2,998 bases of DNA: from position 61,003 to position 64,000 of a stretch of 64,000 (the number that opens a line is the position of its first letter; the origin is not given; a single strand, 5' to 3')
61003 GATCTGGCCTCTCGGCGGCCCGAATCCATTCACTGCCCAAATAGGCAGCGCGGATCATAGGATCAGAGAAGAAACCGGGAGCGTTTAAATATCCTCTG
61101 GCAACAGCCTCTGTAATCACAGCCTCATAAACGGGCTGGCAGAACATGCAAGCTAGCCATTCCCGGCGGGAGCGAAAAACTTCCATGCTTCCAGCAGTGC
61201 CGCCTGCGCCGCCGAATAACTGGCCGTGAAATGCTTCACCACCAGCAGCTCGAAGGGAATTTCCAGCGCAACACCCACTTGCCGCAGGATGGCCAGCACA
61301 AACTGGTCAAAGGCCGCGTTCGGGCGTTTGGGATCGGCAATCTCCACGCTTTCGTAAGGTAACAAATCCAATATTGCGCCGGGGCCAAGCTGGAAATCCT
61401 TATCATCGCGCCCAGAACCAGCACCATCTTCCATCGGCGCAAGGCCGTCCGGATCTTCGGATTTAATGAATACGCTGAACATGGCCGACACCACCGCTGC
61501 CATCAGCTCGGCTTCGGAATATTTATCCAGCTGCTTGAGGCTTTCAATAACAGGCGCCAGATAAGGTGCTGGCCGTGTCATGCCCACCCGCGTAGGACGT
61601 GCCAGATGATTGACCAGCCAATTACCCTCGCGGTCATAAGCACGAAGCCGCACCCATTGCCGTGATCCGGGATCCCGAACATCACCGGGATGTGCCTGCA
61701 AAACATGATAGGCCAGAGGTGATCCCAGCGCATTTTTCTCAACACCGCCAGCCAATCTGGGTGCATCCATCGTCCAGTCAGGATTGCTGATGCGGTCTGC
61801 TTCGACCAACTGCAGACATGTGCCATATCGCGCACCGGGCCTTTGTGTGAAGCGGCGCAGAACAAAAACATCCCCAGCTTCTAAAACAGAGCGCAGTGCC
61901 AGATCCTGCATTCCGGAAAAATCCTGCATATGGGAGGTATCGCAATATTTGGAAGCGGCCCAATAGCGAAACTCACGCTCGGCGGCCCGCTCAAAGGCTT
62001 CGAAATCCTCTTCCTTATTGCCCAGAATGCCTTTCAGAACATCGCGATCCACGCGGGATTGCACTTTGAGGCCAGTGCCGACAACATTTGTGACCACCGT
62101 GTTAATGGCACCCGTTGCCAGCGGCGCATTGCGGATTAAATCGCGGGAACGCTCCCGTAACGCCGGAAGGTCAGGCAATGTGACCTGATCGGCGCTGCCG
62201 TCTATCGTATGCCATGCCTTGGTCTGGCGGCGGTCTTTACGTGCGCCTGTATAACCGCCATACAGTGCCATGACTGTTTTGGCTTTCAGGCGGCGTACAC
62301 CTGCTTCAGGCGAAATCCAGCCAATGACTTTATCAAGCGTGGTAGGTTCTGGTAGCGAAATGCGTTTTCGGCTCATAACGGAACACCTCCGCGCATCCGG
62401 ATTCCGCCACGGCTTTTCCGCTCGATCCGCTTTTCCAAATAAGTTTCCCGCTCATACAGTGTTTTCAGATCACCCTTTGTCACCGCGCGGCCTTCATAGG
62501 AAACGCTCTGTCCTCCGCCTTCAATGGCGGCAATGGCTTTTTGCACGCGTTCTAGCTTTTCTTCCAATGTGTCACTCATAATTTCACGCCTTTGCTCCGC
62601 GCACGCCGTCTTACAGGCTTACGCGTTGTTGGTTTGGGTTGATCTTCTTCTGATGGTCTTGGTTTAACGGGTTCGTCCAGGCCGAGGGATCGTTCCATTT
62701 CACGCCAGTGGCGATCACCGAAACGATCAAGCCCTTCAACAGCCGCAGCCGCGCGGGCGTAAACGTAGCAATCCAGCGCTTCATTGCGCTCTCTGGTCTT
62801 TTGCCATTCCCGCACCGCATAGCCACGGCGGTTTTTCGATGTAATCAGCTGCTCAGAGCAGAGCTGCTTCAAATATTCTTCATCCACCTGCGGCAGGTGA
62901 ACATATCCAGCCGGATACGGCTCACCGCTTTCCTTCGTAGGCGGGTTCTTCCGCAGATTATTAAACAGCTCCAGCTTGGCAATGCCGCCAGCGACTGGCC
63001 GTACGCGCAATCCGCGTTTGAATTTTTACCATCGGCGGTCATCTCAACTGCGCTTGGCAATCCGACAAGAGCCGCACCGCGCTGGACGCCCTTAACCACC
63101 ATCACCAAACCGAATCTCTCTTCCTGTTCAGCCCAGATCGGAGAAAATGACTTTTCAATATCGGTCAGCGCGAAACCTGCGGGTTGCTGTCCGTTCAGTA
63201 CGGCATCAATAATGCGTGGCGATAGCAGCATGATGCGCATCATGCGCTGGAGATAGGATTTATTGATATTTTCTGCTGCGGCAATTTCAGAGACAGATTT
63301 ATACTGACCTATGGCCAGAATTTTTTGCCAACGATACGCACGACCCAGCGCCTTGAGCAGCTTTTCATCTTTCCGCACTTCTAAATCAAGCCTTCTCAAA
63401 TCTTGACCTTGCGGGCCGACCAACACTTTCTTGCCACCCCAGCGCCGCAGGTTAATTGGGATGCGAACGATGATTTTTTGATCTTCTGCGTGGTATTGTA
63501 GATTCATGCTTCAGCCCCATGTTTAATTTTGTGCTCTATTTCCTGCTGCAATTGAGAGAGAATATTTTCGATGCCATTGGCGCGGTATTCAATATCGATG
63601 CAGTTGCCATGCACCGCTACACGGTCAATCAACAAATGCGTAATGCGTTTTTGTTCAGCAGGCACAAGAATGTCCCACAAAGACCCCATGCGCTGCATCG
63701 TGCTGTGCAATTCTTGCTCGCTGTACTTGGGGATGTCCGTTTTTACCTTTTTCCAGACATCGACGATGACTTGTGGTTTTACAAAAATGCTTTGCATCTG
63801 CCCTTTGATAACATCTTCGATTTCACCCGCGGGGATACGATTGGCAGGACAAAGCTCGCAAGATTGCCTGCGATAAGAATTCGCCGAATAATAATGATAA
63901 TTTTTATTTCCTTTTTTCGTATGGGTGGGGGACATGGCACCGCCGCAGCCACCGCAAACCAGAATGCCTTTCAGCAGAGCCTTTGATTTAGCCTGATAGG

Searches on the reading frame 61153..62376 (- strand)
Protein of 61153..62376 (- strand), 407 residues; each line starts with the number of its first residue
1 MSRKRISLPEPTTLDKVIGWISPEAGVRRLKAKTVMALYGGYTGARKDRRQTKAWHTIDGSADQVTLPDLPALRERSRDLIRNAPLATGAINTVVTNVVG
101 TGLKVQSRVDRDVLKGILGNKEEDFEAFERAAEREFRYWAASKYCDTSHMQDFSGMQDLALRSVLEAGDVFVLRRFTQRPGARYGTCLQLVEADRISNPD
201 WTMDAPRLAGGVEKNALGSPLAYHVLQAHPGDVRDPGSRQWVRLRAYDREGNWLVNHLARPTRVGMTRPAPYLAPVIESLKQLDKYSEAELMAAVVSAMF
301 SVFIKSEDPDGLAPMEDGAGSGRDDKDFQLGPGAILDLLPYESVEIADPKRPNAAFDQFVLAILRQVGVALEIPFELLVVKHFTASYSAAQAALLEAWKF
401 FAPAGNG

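Call 24: search_protein_families(library=pfam, proteins=[window:61153-62376:-], max_evalue=0.001)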
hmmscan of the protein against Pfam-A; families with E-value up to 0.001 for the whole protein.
window:61153-62376:- (407 aa): 1 family
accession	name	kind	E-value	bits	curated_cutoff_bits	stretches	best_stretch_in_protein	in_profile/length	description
PF05136.18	Phage_portal_2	-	4.5e-98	329.1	32.9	1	49-401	2-350/354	Phage portal protein, lambda family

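Call 43: find_encoding_contigs(protein=window:61153-62376:-, flank=10000, max_places=8)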
Protein window:61153-62376:- (407 aa): no gene with exactly this product is on record in the collection.

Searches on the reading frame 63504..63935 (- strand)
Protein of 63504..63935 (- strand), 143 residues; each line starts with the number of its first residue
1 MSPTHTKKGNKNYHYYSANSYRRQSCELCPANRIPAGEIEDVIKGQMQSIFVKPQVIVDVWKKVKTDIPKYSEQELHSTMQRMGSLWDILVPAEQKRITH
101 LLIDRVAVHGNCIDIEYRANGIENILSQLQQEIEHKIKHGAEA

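Call 41: find_encoding_contigs(protein=window:63504-63935:-, flank=10000, max_places=8)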
Protein window:63504-63935:- (143 aa): no gene with exactly this product is on record in the collection.
